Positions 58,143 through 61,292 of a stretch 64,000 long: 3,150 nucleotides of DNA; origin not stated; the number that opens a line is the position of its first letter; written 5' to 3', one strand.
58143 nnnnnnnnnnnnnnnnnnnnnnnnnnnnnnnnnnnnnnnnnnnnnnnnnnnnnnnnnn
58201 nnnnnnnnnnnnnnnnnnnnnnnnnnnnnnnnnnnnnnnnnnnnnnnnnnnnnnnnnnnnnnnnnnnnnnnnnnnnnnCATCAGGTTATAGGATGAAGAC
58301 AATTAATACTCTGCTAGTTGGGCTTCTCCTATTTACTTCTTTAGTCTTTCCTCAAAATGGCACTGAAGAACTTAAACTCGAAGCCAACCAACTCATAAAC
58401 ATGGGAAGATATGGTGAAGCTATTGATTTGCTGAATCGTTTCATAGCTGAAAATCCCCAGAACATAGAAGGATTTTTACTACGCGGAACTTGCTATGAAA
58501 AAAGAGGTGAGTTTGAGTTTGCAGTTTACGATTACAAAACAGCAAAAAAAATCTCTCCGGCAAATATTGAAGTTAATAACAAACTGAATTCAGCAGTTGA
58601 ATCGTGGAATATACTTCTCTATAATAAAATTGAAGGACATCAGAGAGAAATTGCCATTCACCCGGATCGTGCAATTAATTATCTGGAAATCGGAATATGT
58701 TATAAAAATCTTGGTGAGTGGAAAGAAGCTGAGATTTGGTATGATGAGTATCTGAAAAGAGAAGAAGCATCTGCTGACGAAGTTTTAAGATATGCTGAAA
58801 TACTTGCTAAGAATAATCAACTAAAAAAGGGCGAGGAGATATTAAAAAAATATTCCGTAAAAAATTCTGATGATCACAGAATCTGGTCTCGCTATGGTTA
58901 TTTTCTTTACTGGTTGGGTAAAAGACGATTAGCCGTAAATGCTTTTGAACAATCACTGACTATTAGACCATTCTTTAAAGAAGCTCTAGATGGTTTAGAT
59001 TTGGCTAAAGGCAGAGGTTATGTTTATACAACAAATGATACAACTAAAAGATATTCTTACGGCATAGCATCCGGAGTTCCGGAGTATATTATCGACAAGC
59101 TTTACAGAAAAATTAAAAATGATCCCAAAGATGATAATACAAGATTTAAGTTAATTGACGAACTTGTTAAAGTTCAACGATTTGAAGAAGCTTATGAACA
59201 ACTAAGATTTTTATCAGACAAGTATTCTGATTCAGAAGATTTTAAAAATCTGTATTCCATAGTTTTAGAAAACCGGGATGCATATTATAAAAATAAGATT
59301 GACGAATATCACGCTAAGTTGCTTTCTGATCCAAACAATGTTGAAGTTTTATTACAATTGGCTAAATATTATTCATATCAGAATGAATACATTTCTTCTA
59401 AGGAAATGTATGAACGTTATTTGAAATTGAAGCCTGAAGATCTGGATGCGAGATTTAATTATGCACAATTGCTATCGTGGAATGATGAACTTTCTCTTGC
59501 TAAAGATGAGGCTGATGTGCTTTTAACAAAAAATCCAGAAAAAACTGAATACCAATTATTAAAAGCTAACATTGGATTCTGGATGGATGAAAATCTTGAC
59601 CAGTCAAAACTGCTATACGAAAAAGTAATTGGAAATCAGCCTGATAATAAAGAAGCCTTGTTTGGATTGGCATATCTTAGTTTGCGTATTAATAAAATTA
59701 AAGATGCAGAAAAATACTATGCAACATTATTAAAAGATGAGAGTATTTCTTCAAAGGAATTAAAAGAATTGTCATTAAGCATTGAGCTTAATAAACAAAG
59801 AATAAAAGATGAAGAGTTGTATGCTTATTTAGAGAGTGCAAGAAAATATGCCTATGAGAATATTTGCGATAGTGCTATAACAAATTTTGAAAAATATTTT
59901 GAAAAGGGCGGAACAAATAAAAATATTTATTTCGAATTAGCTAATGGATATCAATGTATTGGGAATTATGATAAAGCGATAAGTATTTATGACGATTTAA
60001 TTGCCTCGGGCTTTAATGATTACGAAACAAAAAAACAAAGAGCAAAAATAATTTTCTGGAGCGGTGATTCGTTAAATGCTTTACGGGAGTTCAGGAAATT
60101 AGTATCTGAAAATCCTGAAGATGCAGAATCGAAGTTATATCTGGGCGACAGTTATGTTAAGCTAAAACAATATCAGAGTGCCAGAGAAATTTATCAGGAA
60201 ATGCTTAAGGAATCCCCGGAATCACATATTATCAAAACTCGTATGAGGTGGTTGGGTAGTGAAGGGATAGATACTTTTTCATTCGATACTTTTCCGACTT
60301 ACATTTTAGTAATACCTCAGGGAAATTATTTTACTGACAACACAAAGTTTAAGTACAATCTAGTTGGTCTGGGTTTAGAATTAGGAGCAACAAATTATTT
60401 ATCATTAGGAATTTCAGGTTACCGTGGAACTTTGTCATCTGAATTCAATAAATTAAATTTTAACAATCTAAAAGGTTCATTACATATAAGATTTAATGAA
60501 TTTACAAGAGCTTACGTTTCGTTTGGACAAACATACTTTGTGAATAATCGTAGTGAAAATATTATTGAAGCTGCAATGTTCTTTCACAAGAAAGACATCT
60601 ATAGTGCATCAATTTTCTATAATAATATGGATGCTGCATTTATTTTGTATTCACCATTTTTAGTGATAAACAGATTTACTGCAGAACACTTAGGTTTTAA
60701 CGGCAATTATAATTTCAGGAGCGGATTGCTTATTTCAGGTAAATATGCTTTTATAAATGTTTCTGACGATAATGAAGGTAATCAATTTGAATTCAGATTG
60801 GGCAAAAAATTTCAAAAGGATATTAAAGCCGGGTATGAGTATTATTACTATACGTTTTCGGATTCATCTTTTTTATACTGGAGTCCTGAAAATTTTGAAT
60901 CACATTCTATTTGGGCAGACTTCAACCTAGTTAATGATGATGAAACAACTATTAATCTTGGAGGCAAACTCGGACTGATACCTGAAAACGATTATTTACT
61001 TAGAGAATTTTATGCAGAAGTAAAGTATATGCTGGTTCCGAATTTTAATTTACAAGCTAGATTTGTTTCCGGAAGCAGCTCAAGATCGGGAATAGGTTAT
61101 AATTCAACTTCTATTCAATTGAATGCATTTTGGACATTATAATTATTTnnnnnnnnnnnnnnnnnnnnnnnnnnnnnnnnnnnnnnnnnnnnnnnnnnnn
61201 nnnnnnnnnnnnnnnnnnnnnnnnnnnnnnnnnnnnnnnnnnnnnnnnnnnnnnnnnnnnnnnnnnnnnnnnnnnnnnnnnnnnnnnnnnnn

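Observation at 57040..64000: Synthase-dependent exopolysaccharide operon with a non-canonical gene set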

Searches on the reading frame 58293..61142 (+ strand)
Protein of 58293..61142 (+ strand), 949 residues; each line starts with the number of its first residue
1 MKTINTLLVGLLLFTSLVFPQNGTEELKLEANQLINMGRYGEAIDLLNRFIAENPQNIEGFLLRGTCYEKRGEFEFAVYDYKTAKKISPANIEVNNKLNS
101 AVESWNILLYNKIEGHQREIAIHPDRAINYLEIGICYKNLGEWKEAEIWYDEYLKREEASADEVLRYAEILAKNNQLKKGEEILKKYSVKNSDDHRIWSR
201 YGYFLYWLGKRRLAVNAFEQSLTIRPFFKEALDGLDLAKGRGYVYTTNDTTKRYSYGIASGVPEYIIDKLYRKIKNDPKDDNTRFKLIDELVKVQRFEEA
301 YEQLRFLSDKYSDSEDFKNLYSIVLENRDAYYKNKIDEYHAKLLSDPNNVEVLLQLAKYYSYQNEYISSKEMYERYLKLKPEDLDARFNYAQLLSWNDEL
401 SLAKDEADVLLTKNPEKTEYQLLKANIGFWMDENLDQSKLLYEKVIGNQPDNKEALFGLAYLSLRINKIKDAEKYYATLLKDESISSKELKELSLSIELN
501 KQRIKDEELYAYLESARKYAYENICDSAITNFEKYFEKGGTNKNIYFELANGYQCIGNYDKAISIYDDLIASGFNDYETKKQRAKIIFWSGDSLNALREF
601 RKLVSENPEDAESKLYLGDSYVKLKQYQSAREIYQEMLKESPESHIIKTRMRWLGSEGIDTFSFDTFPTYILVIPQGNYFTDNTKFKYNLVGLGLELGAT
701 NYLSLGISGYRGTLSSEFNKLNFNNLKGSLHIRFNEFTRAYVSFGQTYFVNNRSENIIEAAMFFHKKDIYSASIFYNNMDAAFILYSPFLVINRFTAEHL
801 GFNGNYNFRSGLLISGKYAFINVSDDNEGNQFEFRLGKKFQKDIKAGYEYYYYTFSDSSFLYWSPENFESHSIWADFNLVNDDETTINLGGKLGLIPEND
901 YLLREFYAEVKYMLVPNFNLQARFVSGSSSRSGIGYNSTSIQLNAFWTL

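Call 4: search_protein_families(library=pfam, proteins=[window:58293-61142:+], max_evalue=0.1)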
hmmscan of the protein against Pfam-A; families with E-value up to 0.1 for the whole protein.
window:58293-61142:+ (949 aa): 24 families
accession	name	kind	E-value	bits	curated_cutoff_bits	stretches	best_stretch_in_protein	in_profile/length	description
PF14559.12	TPR_19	-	3.1e-38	130.4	25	5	591-643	5-57/68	Tetratricopeptide repeat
PF13428.12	TPR_14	-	5.6e-29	98.1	23.5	4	351-393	2-44/44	Tetratricopeptide repeat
PF13432.12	TPR_16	-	1e-28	99.8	32.7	4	591-644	11-64/65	Tetratricopeptide repeat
PF07719.23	TPR_2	-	3.2e-25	86.6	27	4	612-643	2-33/34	Tetratricopeptide repeat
PF13431.12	TPR_17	-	3.7e-19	67.8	24.4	1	441-473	1-33/34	Tetratricopeptide repeat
PF23914.1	TPR_CcmH_CycH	-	1.3e-17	64.5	42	2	342-411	42-110/158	Cytochrome c-type biogenesis protein H TPR domain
PF13424.12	TPR_12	-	5.6e-17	62.1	30.1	0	123-155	41-73/77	Tetratricopeptide repeat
PF00515.34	TPR_1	-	3.7e-16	58.6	27.8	1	61-90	4-33/34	Tetratricopeptide repeat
PF12895.13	ANAPC3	-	4e-15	56.3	27.2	2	600-644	12-55/82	Anaphase-promoting complex, cyclosome, subunit 3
PF13174.12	TPR_6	-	4.4e-14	52.5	26.3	1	614-644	3-33/33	Tetratricopeptide repeat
PF14561.12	TPR_20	-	8.1e-13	49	25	1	267-304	8-45/90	Tetratricopeptide repeat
PF13371.12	TPR_9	-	5.1e-11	42.9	35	0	118-162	20-64/73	Tetratricopeptide repeat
PF13181.12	TPR_8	-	4e-10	39.5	25.7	1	351-383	2-34/34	Tetratricopeptide repeat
PF13176.12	TPR_7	-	5.4e-09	35.9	27.9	1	547-570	3-26/36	Tetratricopeptide repeat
PF24575.1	TPR_Slam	-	1.1e-08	35.9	35.2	0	353-406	48-103/104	Surface lipoprotein assembly modifier, N-terminal TPR repeats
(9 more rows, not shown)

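Call 8: search_protein_families(library=ncbifam, proteins=[window:58293-61142:+], max_evalue=0.1)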
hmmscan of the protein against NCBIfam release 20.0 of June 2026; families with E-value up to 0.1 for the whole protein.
window:58293-61142:+ (949 aa): 25 families
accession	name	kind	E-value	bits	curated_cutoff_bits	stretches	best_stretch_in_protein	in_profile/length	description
TIGR02917.1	PEP_TPR_lipo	equivalog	7.4e-33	113.5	312.2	3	433-647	513-739/899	XrtA/PEP-CTERM system TPR-repeat protein PrsT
NF040959.1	MamA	equivalog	1.7e-27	96.2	200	4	521-645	14-139/204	magnetosome protein MamA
TIGR02521.1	type_IV_pilW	equivalog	6.8e-17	61.8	154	2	343-512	58-225/234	type IV pilus biogenesis/stability protein PilW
TIGR03939.1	PGA_TPR_OMP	equivalog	4.8e-16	58.2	366.65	4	136-233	95-192/800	poly-beta-1,6 N-acetyl-D-glucosamine export porin PgaA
NF033920.0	C39_PA2778_fam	equivalog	2.2e-15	56.7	150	2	115-185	178-248/255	PA2778 family cysteine peptidase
NF047371.1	FlcA_CTERM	equivalog_domain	3.5e-13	48.9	300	3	431-639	326-535/646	periplasmic flagellar collar protein FlcA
TIGR02552.1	LcrH_SycD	equivalog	4.5e-13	49.1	104.8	0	588-643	29-84/136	SycD/LcrH family type III secretion system chaperone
NF052415.1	T3SS_chap_SctY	equivalog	5.1e-10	39.8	70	1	557-639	20-105/106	type III secretion apparatus assembly chaperone SctY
TIGR00540.1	TPR_hemY_coli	hypoth_equivalog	6.6e-10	38.3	142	2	591-652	306-363/385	heme biosynthesis-associated TPR protein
TIGR02795.1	tol_pal_ybgF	equivalog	2.6e-09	37.7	90.1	1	579-645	4-73/119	tol-pal system protein YbgF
NF008520.0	PRK11447.1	equivalog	4.8e-08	31.3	858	0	340-406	593-659/1157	cellulose synthase complex outer membrane protein BcsC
NF053607.1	CHU_0125_OmpA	equivalog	1.2e-07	30.6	620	2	507-581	51-125/639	CHU_0125 family OmpA-like outer membrane integrity protein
TIGR00756.2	PPR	repeat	5.1e-07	29.4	20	0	619-640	8-29/35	pentatricopeptide repeat protein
NF007468.0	PRK10049.1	equivalog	1.4e-06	26.7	1043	1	131-227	105-200/817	poly-beta-1,6 N-acetyl-D-glucosamine export porin PgaA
NF033758.1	gliding_GltE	equivalog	2.7e-06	26.7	225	0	110-193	272-357/411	adventurous gliding motility TPR repeat lipoprotein GltE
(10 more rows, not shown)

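Call 17: search_solved_structures(query=window:58293-61142:+, max_evalue=0.01)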
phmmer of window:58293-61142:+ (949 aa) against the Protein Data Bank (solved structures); distinct sequences matched with E-value up to 0.01: 61 (the best 60 are shown).
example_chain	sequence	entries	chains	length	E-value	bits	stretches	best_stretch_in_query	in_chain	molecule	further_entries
9qhb_A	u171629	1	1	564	3.6e-22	81.5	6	518-644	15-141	Engineered tetratricopeptide repeat protein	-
9qhc_A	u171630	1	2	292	9.6e-13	50.4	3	524-648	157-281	Engineered tetratricopeptide repeat protein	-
8bu0_A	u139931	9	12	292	3.6e-12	48.5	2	545-644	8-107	Consensus tetratricopeptide repeat protein | Crystal structure of an 8-repeat consensus TPR superhelix with Zinc. | Monomer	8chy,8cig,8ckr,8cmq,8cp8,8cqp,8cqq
9gzg_A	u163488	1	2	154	1.2e-08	36.8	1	36-162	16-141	Engineered CTPR protein with glutamic acids for conductivity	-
7obi_A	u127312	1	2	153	8.2e-08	34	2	319-390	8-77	CTPR-rv4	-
5i9d_A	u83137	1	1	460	2.8e-07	32.3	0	476-643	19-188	pentatricopeptide repeat protein dPPR-U8A2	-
5i9h_A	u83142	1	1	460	3.7e-07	31.9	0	523-637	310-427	pentatricopeptide repeat protein dPPR-U8G2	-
4r7s_A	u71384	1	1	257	4.6e-07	31.6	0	556-634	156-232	Tetratricopeptide repeat protein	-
5i9f_A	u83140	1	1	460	5.6e-07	31.3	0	476-641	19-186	pentatricopeptide repeat protein dPPR-U10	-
1w3b_A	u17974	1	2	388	8.3e-07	30.7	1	43-234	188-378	UDP-N-ACETYLGLUCOSAMINE--PEPTIDE N-ACETYLGLUCOSAMINYLTRANSFERASE 110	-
5i9g_C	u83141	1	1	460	8.6e-07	30.7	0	522-637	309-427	pentatricopeptide repeat protein dPPR-U8C2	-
3kd7_A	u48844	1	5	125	9.3e-07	30.6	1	33-102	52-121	CTPR390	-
1na0_A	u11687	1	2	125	1.1e-06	30.4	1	540-645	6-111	designed protein CTPR3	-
6vfj_B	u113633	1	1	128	1.3e-06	30.1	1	32-100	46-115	I53_dn5B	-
8fgw_D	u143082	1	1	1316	1.4e-06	30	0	536-670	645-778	Tetratricopeptide repeat protein 21B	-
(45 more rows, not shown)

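Call 92: search_protein_families(library=padloc, proteins=[window:58293-61142:+], max_evalue=0.01)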
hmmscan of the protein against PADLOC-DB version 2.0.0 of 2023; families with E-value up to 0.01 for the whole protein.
window:58293-61142:+ (949 aa): 0 families

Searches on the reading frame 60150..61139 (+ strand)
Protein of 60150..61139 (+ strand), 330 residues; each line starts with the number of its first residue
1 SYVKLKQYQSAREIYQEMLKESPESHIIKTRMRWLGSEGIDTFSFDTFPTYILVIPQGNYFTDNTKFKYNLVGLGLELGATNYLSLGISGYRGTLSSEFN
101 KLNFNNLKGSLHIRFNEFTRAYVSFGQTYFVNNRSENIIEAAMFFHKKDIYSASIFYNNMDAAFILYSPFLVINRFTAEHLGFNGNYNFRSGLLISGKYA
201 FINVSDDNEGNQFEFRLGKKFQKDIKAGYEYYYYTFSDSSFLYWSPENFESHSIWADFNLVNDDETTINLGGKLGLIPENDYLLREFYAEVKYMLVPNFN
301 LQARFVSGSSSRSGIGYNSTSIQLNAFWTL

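Call 50: search_protein_families(library=pfam, alignment_id=A4, max_evalue=10)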
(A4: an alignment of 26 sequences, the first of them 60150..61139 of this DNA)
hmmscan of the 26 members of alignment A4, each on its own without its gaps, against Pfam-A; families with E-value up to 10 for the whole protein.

A. member 1, window:60150-61139:+ (330 aa): 3 families
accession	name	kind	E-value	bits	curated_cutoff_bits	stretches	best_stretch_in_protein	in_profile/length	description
PF13174.12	TPR_6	-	0.053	14.6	26.3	1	1-25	9-33/33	Tetratricopeptide repeat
PF07719.23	TPR_2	-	0.056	14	27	1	2-24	11-33/34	Tetratricopeptide repeat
PF14559.12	TPR_19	-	0.22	12.3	25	1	4-25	3-24/68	Tetratricopeptide repeat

B. families by the number of members that match (of 26 scanned): 19 families
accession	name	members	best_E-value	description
PF13174.12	TPR_6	7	0.00062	Tetratricopeptide repeat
PF07719.23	TPR_2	6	2.6e-05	Tetratricopeptide repeat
PF13428.12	TPR_14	6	0.00013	Tetratricopeptide repeat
PF14559.12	TPR_19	4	0.034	Tetratricopeptide repeat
PF13505.12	OMP_b-brl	3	0.011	Outer membrane protein beta-barrel domain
PF13432.12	TPR_16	3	0.015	Tetratricopeptide repeat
PF13181.12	TPR_8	2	0.00051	Tetratricopeptide repeat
PF00515.34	TPR_1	1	0.00016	Tetratricopeptide repeat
PF13424.12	TPR_12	1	0.0011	Tetratricopeptide repeat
PF13374.12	TPR_10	1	0.013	Tetratricopeptide repeat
PF19413.5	YaiO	1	0.015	YaiO membrane beta barrel domain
PF00146.26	NADHdh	1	0.027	NADH dehydrogenase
PF13176.12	TPR_7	1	0.047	Tetratricopeptide repeat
PF01535.26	PPR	1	0.051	PPR repeat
PF06703.16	SPC25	1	0.067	Microsomal signal peptidase 25 kDa subunit (SPC25)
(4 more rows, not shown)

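Call 51: search_solved_structures(query=A4, max_evalue=10)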
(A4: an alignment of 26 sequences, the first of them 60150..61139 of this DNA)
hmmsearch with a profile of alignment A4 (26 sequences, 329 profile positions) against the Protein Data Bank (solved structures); distinct sequences matched with E-value up to 10: 0.
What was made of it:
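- Tried and rejected: A profile of the barrel region found nothing in the PDB (call 51).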

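Call 95: search_protein_families(library=ncbifam, alignment_id=A4, max_evalue=10)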
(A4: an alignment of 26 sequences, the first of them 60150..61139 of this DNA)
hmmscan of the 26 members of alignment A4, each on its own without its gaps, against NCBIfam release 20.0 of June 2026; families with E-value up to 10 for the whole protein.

A. member 1, window:60150-61139:+ (330 aa): 1 family
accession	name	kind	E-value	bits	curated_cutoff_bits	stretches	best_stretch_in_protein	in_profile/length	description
TIGR00756.2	PPR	repeat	0.14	12.3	20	1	1-21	9-29/35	pentatricopeptide repeat protein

B. families by the number of members that match (of 26 scanned): 8 families
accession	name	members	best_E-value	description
TIGR00756.2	PPR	3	0.041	pentatricopeptide repeat protein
TIGR04390.1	OMP_YaiO_dom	1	0.01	YaiO family outer membrane beta-barrel protein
TIGR03939.1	PGA_TPR_OMP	1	0.025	poly-beta-1,6 N-acetyl-D-glucosamine export porin PgaA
NF008520.0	PRK11447.1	1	0.028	cellulose synthase complex outer membrane protein BcsC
NF006043.0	PRK08186.1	1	0.045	allophanate hydrolase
TIGR02713.1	allophanate_hyd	1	0.085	allophanate hydrolase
NF045635.1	isoglutsynth_MurT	1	0.096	lipid II isoglutaminyl synthase subunit MurT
TIGR02917.1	PEP_TPR_lipo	1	0.2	XrtA/PEP-CTERM system TPR-repeat protein PrsT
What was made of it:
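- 58293..61142 (+): P2: a secreted 949-aa protein made of a signal peptide, a TPR superhelix (about residues 31-648) and a C-terminal region of about 285 aa that I predict to be an outer-membrane beta-barrel (about residues 665-949, nt 60285-61139). Weak OMP_b-brl and YaiO hits occur in a few members (calls 50, 95).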
